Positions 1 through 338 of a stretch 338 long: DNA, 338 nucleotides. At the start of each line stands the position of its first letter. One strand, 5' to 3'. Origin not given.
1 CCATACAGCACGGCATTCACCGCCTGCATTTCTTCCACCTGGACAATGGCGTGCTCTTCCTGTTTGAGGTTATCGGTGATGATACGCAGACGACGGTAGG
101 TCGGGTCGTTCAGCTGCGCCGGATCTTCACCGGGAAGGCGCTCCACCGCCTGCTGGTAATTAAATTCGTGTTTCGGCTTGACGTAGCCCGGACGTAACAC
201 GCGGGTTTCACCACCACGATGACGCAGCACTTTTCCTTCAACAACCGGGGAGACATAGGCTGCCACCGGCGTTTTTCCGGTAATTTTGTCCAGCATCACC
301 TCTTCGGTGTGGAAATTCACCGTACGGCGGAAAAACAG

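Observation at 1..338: Window is an internal piece of a divergent lambda-gpE-like major capsid gene, marking a lambdoid phage or prophage head module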

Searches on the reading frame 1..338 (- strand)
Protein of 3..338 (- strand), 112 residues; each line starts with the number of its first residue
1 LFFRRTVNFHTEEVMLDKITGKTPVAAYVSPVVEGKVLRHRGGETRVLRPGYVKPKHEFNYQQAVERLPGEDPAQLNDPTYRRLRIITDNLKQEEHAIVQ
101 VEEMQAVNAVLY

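Call 5: search_protein_families(proteins=[window:3-338:-], library=phrogs)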
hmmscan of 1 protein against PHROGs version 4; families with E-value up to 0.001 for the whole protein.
seq(112 aa): 5 families
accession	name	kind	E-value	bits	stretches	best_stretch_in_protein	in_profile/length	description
phrog_2353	-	head and packaging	2.6e-65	222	1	1-111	26-136/481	major head protein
phrog_6281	-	unknown function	1.5e-64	218.5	1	1-112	26-137/209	-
phrog_6020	-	head and packaging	3.3e-37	129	1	1-111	26-136/473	major head protein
phrog_29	-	head and packaging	5.5e-36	125.6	1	1-111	52-160/439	major head protein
phrog_18489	-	unknown function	5.9e-05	24.2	1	2-59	29-86/151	-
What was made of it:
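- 1..338 (-): Internal fragment of a phage-21-type (lambda gpE family) major capsid protein gene. Window 338->3 encodes codons 26-137 of a 342-codon gene. Window 2->1 holds the first two bases (GG) of Gly138. PHROG 2353 (call 5).
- On Pfam PF03864 Phage_cap_E (lambda gpE-like major capsid proteins): PHROG 2353 'major head protein' gives 2.6e-65 (call 5).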

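Call 6: search_solved_structures(query=window:3-338:-, show_alignments=3)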
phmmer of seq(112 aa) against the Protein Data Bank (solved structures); distinct sequences matched with E-value up to 0.001: 5.
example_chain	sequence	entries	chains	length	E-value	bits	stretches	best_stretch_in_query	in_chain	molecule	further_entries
7sj5_A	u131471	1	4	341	2e-35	124.3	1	1-111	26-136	Major capsid protein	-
7vi9_A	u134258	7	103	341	2e-35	124.3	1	1-111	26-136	Major capsid protein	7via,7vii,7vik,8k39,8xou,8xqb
3bqw_A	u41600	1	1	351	4.2e-27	97.5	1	1-110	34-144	Putative capsid protein of prophage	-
6xgp_A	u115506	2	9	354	5.7e-11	45.6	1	2-87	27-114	YSD1_17 major capsid protein | YSD1_17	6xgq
8vji_A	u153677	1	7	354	5.7e-11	45.6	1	2-87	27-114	Major capsid protein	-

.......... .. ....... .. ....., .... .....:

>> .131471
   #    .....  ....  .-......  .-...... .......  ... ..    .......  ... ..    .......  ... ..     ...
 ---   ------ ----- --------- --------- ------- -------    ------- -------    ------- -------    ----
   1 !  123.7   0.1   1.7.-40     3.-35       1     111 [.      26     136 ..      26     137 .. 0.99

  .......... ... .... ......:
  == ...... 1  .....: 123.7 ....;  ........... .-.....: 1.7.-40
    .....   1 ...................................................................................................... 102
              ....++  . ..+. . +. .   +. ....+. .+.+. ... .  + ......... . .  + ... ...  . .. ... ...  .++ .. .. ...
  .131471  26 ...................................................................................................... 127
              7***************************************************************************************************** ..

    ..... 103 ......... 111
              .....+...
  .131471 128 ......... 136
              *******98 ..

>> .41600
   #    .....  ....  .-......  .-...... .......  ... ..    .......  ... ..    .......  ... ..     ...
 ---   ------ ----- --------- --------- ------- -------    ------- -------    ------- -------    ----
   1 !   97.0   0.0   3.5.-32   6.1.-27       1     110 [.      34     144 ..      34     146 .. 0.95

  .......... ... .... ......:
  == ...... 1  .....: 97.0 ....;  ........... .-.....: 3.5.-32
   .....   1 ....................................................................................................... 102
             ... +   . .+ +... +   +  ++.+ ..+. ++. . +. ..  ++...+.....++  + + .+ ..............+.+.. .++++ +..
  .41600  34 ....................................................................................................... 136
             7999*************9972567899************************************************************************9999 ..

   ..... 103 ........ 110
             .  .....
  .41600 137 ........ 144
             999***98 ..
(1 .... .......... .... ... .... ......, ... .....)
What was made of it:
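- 1..338 (-): Lambda gpE E = 2e-35 (call 6).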

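Call 9: profile_search(protein=window:3-338:-)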
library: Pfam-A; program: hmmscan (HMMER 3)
A. the first sequence (112 residues): domains with independent E <= 10: 1; with E <= 0.001: 1
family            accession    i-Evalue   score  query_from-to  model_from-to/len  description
Phage_cap_E       PF03864.22    3.8e-18    66.1       1-110        22-127/329  Phage major capsid protein E
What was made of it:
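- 1..338 (-): Pfam PF03864 (call 9).
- On Pfam PF03864 Phage_cap_E (lambda gpE-like major capsid proteins): hmmscan gives i-Evalue 3.8e-18, score 66.1, fragment 1-110 on model positions 22-127 of 329 (call 9).
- Checked: The homology decides the matter: phmmer E = 2e-35 to lambda gpE chains 7sj5/7vi9 (call 6), Pfam Phage_cap_E E = 3.8e-18 (call 9), and PHROG 2353 E = 2.6e-65 (call 5).
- Pfam PF03864 E = 3.8e-18 (call 9); PHROG 2353 'major head protein' E = 2.6e-65 (call 5).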

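Call 18: search_protein_families(proteins=[window:3-338:-, L001:7926-8951:+], library=ncbifam)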
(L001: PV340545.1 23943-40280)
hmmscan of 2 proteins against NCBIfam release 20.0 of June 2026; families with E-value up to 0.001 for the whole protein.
seq(112 aa): 0 families

L001:7926-8951:+ (342 aa): 0 families
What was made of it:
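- Tried and rejected: NCBIfam has no model that matches either the fragment or the full-length protein (call 18).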

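Call 24: search_dna_similar(query=window:3-338:-, collection=phages, mode=protein, rows=spread, max_rows=40)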
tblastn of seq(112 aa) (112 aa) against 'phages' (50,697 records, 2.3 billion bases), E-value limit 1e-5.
Records with a match: 359; places in all: 359; records where one place covers at least 80% of the query: 219.
Best place of each record, by identity: >=99% 6; 95-99% 14; 80-90% 1; 60-80% 2; <60% 336.
By first word of the organism name: Escherichia 101; Salmonella 88; Klebsiella 23; Proteus 21; Vibrio 12; Aeromonas 11; Stx1a-converting 10; Providencia 10; Enterobacteria 9; Serratia 6; and 30 more.
By host as written in the record: - 71; Escherichia coli 32; Salmonella enterica subsp. enterica serovar Typhimurium 23; Salmonella enterica 17; Proteus mirabilis 15; Escherichia coli ECOR13 10; Salmonella sp. 10; Escherichia coli C 8; and 105 more.
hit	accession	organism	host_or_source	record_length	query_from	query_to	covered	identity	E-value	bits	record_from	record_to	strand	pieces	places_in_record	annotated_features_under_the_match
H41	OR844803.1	Escherichia phage ECO111 5-P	Escherichia coli O111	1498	1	112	100%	100.0%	1e-74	233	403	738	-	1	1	record has no annotation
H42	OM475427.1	Escherichia phage D2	Escherichia coli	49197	1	112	100%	98.2%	1e-69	230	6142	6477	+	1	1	major capsid protein E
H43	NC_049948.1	Escherichia phage ev017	-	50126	1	112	100%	98.2%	1e-69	230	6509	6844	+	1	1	minor capsid protein E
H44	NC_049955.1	Escherichia phage ev243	-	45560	1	111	99%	59.5%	2e-35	133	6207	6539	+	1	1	major capsid protein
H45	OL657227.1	Escherichia phage 434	Escherichia coli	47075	1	111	99%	59.5%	2e-35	132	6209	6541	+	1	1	major capsid protein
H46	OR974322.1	Escherichia phage Lambda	Escherichia sp.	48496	1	111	99%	59.5%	2e-35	132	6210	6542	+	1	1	E: major capsid protein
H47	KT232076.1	Escherichia phage Lambda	Escherichia coli K-12 CV601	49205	1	111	99%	59.5%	2e-35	132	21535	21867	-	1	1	major capsid protein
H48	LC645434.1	Stx1a-converting phage Stx1_120412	-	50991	1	111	99%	59.5%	2e-35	132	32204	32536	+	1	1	none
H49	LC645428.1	Stx1a-converting phage Stx1_9793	-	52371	1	111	99%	59.5%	2e-35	132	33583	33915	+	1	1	none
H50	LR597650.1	Escherichia phage Lambda_ev203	-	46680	1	111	99%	59.5%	2e-35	132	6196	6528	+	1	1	Phage major capsid protein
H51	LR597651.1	Escherichia phage Lambda_ev058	-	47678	1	111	99%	59.5%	2e-35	132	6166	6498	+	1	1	Phage major capsid protein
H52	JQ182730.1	Enterobacteria phage mEp237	Escherichia coli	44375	1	111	99%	59.5%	1e-34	130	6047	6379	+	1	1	major head subunit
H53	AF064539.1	Escherichia phage N15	-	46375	1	111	99%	59.5%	3e-34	129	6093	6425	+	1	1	gene 8: gp8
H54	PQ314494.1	Aeromonas phage vB_AhyM_UALMA_PCAh2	Aeromonas hydrophila ATCC 7966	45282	1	112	100%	42.9%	2e-21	93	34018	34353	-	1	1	major capsid protein E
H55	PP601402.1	Aeromonas phage AVP3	Aeromonas veronii A10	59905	2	112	99%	33.6%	9e-9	57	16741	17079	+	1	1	putative major capsid protein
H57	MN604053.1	Escherichia phage E21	enterotoxigenic Escherichia coli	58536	2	112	99%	32.5%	5e-12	66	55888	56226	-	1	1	putative capsid protein E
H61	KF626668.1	Xylella phage Salvo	Xylella fastidiosa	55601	2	112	99%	30.6%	6e-10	60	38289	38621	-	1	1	major capsid protein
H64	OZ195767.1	Vibrio phage K251 g2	Seawater and oysters mix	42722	7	103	87%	30.9%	8e-7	51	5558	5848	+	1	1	major head protein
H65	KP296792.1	Bacteriophage Lily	Paenibacillus larvae ATCC 9545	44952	2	104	92%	27.2%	1e-6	50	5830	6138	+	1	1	major capsid protein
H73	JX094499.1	Salmonella phage Chi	-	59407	2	71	63%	39.4%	3e-9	58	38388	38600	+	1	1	putative major capsid protein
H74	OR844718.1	Escherichia phage ECO104 4-5-2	Escherichia coli O104:H4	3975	2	71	63%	39.4%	3e-9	58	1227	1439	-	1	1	record has no annotation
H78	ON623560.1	Salmonella phage PST-H4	Salmonella sp.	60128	2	71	63%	39.4%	4e-9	58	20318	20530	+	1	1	major capsid protein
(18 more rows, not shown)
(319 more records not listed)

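Call 28: get_annotated_region(hit=H53, flank=1200)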
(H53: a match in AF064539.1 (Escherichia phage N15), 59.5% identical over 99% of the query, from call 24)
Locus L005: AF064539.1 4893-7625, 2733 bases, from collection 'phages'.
description: Escherichia phage N15, complete genome.
organism: Escherichia phage N15 (NCBI taxid 1604876)
taxonomy: Viruses; Duplodnaviria; Heunggongvirae; Uroviricota; Caudoviricetes; Ravinvirus; Ravinvirus N15
host: -; source: -; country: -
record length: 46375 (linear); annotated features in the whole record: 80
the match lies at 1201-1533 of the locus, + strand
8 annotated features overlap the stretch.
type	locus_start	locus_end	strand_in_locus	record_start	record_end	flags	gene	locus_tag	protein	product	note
CDS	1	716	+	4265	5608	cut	gene 5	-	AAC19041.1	gp5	-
CDS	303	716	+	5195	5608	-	gene 6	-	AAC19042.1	gp6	head scaffolding protein; internal in-frame translational start within gene 5 (assigned by similarity with lambda)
CDS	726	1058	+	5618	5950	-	gene 7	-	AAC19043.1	gp7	head decoration protein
stem_loop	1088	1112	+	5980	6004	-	-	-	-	-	putative rho-indep. transcription terminator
CDS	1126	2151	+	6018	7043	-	gene 8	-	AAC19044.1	gp8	major head protein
stem_loop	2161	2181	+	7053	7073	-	-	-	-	-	putative rho-indep. transcription terminator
CDS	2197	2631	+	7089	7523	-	gene 9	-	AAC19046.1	gp9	head assembly protein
CDS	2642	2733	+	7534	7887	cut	gene 10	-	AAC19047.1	gp10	head completion protein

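Call 29: get_annotated_region(hit=H54, flank=1200)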
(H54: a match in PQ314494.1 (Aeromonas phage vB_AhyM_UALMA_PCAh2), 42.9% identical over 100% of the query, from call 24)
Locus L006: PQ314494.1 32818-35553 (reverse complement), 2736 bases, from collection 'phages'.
description: Aeromonas phage vB_AhyM_UALMA_PCAh2, partial genome.
organism: Aeromonas phage vB_AhyM_UALMA_PCAh2 (NCBI taxid 3369619)
taxonomy: Viruses
host: Aeromonas hydrophila ATCC 7966; source: sewage network of Aveiro; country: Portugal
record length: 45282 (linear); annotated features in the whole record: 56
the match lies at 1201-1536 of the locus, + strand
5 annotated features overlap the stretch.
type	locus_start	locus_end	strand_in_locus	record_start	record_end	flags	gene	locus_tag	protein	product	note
CDS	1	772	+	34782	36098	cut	-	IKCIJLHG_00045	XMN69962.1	peptidase family S49 protein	-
CDS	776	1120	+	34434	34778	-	-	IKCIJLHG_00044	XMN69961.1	head decoration protein D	lambda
CDS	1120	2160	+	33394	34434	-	-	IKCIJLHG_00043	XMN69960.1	major capsid protein E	-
CDS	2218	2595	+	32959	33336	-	-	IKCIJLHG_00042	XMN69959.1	DNA packaging protein FI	-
CDS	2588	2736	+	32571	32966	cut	-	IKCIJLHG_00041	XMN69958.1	hypothetical protein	-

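Call 30: get_annotated_region(hit=H57, flank=1200)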
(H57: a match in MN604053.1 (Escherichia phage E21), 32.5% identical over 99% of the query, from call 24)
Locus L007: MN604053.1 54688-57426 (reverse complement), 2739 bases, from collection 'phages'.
description: Escherichia phage E21, complete genome.
organism: Escherichia phage E21 (NCBI taxid 2663325)
taxonomy: Viruses; Duplodnaviria; Heunggongvirae; Uroviricota; Caudoviricetes; Casjensviridae; Lavrentievavirus; Lavrentievavirus E21
host: enterotoxigenic Escherichia coli; source: sewage of farm; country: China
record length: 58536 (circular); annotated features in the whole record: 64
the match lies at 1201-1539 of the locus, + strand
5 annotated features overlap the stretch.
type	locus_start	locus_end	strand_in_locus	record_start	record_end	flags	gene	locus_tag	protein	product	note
CDS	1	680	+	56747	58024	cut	-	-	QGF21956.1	putative prohead protease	putative prohead protease ClpP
CDS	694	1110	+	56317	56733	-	-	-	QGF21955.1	putative decorator protein D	-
CDS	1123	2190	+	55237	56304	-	-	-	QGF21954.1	putative capsid protein E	-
CDS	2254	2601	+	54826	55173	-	-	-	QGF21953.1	hypothetical protein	-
CDS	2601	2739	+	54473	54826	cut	-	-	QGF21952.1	hypothetical protein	-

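Call 31: get_annotated_region(hit=H73, flank=1200)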
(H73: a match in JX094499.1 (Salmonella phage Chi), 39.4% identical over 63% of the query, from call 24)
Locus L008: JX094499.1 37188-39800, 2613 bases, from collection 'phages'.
description: Salmonella phage Chi, complete genome.
organism: Salmonella phage Chi (NCBI taxid 2927983)
taxonomy: Viruses; Duplodnaviria; Heunggongvirae; Uroviricota; Caudoviricetes; Casjensviridae; Chivirus; Chivirus chi
host: -; source: -; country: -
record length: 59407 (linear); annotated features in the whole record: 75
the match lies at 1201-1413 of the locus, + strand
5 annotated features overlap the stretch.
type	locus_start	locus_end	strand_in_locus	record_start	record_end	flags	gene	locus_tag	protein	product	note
CDS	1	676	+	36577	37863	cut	-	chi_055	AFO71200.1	putative prohead protease ClpP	-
CDS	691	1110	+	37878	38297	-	-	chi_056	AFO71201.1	putative decorator protein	-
CDS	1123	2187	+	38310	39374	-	-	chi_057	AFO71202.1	putative major capsid protein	-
CDS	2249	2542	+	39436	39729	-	-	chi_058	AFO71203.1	hypothetical protein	-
CDS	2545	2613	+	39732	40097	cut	-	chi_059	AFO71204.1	hypothetical protein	-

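Call 32: get_annotated_region(hit=H61, flank=1200)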
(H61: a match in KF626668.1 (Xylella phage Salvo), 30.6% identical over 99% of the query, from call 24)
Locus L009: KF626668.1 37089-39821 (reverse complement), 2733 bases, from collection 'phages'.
description: Phage Salvo, complete genome.
organism: Xylella phage Salvo (NCBI taxid 1415147)
taxonomy: Viruses; Duplodnaviria; Heunggongvirae; Uroviricota; Caudoviricetes; Casjensviridae; Salvovirus; Salvovirus salvo
host: Xylella fastidiosa; source: -; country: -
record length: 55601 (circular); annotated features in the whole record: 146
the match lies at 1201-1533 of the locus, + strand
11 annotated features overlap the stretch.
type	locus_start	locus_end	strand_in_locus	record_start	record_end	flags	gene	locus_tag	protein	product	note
CDS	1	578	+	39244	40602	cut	-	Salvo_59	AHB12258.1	prohead protease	-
regulatory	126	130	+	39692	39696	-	-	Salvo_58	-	ribosome_binding_site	-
CDS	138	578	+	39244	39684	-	-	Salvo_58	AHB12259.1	scaffold protein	-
regulatory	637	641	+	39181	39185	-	-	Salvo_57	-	ribosome_binding_site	-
CDS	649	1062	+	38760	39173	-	-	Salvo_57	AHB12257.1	decorator protein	-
regulatory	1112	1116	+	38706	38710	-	-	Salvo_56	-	ribosome_binding_site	-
CDS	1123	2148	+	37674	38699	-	-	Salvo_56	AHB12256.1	major capsid protein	-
regulatory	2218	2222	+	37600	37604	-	-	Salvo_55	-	ribosome_binding_site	-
CDS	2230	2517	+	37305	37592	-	-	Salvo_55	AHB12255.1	hypothetical protein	-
regulatory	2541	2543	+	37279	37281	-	-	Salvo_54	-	ribosome_binding_site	-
CDS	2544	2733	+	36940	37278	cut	-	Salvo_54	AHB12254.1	hypothetical protein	-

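Call 33: get_annotated_region(hit=H65, flank=1200)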
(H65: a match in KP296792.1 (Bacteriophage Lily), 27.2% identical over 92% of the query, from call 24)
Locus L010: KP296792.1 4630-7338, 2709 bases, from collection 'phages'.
description: Bacteriophage Lily, complete genome.
organism: Bacteriophage Lily (NCBI taxid 1589751)
taxonomy: Viruses; Duplodnaviria; Heunggongvirae; Uroviricota; Caudoviricetes; Lilyvirus; Lilyvirus lily
host: Paenibacillus larvae ATCC 9545; source: AFB diseased bee hive; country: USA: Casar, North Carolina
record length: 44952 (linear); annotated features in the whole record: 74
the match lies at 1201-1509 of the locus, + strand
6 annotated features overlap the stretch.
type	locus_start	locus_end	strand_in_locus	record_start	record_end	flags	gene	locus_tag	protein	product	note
CDS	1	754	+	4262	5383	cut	-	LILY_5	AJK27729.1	Clp protease-like protein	Clp protease-like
CDS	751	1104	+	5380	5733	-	-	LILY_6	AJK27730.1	hypothetical protein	Hypothetical Protein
CDS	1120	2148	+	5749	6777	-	-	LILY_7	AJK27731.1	major capsid protein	major capsid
CDS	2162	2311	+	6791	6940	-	-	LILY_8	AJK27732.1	hypothetical protein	Hypothetical Protein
CDS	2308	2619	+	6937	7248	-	-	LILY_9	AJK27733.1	hypothetical protein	Hypothetical Protein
CDS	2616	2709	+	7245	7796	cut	-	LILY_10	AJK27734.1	tail protein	-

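Call 34: get_annotated_region(hit=H64, flank=1200)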
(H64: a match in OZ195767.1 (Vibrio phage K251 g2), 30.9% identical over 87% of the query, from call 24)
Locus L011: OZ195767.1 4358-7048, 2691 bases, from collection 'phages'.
description: Vibrio phage K251 g2 genome assembly, chromosome: VPK251_g2_1.
organism: Vibrio phage K251 g2 (NCBI taxid 3105532)
taxonomy: Viruses
host: -; source: Seawater and oysters mix; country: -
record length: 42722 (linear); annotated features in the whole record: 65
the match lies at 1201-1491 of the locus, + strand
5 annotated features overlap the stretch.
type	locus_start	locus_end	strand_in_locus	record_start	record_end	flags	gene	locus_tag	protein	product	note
CDS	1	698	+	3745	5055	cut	-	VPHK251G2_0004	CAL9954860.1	head maturation protease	-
CDS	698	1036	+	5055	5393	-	-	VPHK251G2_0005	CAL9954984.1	hypothetical protein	-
CDS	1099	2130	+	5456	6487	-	-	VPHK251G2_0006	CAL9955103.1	major head protein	-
CDS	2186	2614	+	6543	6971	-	-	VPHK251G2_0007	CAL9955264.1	hypothetical protein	-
CDS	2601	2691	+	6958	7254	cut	-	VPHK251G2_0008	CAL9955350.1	minor tail protein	-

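Call 44: predict_structure(alignment_id=A1)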
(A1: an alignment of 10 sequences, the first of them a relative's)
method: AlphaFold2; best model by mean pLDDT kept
length: 342 residues; sequences in the alignment: 10
mean_pLDDT: 73.5   pTM: 0.76
mean pLDDT of the five models: 73.5, 72.3, 67.3, 67.1, 62.7
residues with pLDDT >= 90: 75; 70-90: 142; 50-70: 82; < 50: 43
segments of 3 or more residues with pLDDT < 50: 5-17, 51-60, 291-299, 306-314
pLDDT, mean of each block of 10 residues (from residue 1): 44 50 86 74 64 38 57 65 73 72 80 75 82 89 64 84 84 91 93 91 93 90 61 74 89 82 83 89 73 47 46 51 72 90 88
secondary structure, 60 per line:
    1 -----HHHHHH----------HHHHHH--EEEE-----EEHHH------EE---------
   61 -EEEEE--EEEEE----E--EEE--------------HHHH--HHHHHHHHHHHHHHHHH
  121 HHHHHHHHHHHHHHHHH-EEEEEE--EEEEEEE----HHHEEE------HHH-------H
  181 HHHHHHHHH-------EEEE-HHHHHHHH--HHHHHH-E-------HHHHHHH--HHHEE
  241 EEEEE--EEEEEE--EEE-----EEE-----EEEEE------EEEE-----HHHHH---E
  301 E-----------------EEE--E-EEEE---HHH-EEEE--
elements in order: H6-11 H22-27 E30-33 E62-66 E69-73 E81-83 H98-101 H104-137 E139-144 E147-153 E161-163 H180-189 E197-200 H202-209 H212-217 H227-233 E239-245 E248-253 E256-258 E264-266 E272-276 E283-286 H292-296 E319-321 E326-329 E337-340
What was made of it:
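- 264..338 (-): Codons 26-50: the distal part of the N-arm (end of helix 22-27, strand 30-33). Boundaries are approximate. Secondary structure of the AlphaFold2 model of the identical full-length protein (call 44: pTM 0.76, mean pLDDT 73.5).
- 123..263 (-): Codons 51-97: the E-loop region (hairpin strands 62-66 and 69-73, strand 81-83) and the linker. It contains the family's most conserved motif, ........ (residues 75-82). Boundaries are approximate. Call 44 (residues 51-60 have pLDDT below 50).
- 3..122 (-): Codons 98-137: a short helix 98-101 and the long spine helix 104-137 of the P-domain. The window ends where the helix ends. Call 44 (H98-101, H104-137; block pLDDT 72-89).
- On Pfam PF03864 Phage_cap_E (lambda gpE-like major capsid proteins): The AlphaFold2 model has pTM 0.76 (call 44).
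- The fold-element boundaries come from a medium-confidence model (mean pLDDT 73.5, E-loop tip below 50; call 44).
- Tried and rejected: The boundaries were therefore taken from an AlphaFold2 model (call 44).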

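Call 47: fold_search(model_id=the predicted structure, library=pdb)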
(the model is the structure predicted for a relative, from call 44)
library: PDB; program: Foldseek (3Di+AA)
matches with E <= 10: 309; with E <= 0.001: 125
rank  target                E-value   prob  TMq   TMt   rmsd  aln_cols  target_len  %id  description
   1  7sj5_A                2.6e-42  1.00  0.82  0.83   7.6       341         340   60  Bacteriophage lambda major capsid protein mutant - W308A (released 2022-08-24)
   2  7vi9_A                4.3e-38  1.00  0.78  0.80   9.9       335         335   61  Cryo-EM structure of bacteriophage lambda procapsid at 5.03 Angstrom (released 2021-12-15)
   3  8k39_0                1.5e-34  1.00  0.72  0.72  11.3       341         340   60  Structure of the bacteriophage lambda portal vertex (released 2023-11-15)
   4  8k39_3                3.5e-34  1.00  0.71  0.72  10.7       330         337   61  Structure of the bacteriophage lambda portal vertex (released 2023-11-15)
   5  3bqw                  9.7e-34  1.00  0.80  0.79   7.4       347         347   46  Crystal structure of the putative capsid protein of prophage (E.coli CFT073) (released 2008-01-08)
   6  7vii_A                5.3e-33  1.00  0.71  0.71  10.6       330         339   61  cryoEM structure of bacteriophage lambda capsid at 5.6 Angstrom (released 2021-12-15)
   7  6xgp_A                3.4e-21  1.00  0.68  0.70   8.3       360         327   24  YSD1_17 major capsid protein (released 2020-07-01)
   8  6xgp_B                7.9e-21  1.00  0.68  0.70   8.4       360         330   25  YSD1_17 major capsid protein (released 2020-07-01)
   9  8vji_A                3.0e-19  1.00  0.67  0.65  11.7       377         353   24  Cryo-EM of capsid of bacteriophage Chi (released 2024-10-02)
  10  6xgq_A                4.1e-19  1.00  0.64  0.62  12.6       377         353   24  YSD1 bacteriophage capsid (released 2020-07-01)
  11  6xgq_G                8.1e-19  1.00  0.65  0.67  11.3       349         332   24  YSD1 bacteriophage capsid (released 2020-07-01)
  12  8vji_G                1.5e-18  1.00  0.66  0.68  11.2       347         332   26  Cryo-EM of capsid of bacteriophage Chi (released 2024-10-02)
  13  6i9e_A                1.4e-09  1.00  0.46  0.40  14.9       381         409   14  Thermophage P23-45 empty expanded capsid (released 2019-02-06)
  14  9ncf_A                6.5e-08  1.00  0.50  0.49  12.6       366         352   10  Icosahedral capsid assembly of phage JohannRWettstein (Bas63) (released 2025-11-19)
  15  6ibc_F                8.8e-08  1.00  0.49  0.46  13.7       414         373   16  Thermophage P23-45 procapsid (released 2019-02-13)
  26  6ibc_A                1.1e-06  1.00  0.46  0.43  13.9       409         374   16  Thermophage P23-45 procapsid (released 2019-02-13)
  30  6ibc_G                1.9e-06  1.00  0.50  0.49  12.8       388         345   13  Thermophage P23-45 procapsid (released 2019-02-13)
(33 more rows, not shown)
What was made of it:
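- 3..122 (-): The fold match of the full model to lambda gpE 7sj5_A has TM 0.82 (call 47).
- On Pfam PF03864 Phage_cap_E (lambda gpE-like major capsid proteins): Foldseek against 7sj5_A gives TM 0.82, E = 2.6e-42, followed by the YSD1, Chi and P23-45 capsids (call 47).
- The AlphaFold2 model of the full protein matches lambda gpE (7sj5_A, TM 0.82, E = 2.6e-42) and then other HK97-fold capsids (calls 44 and 47). HK97-fold proteins of cf-PICI EcCI2 and of encapsulins appear far down the fold-search list (call 47, ranks 33, 37, 45, 47). Those matches have 7-11% sequence identity and TM 0.41-0.46, against 60% identity and TM 0.82 for lambda gpE (call 47).
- Tried and rejected: PICI, encapsulin and GTA readings were rejected on identity and context (call 47).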
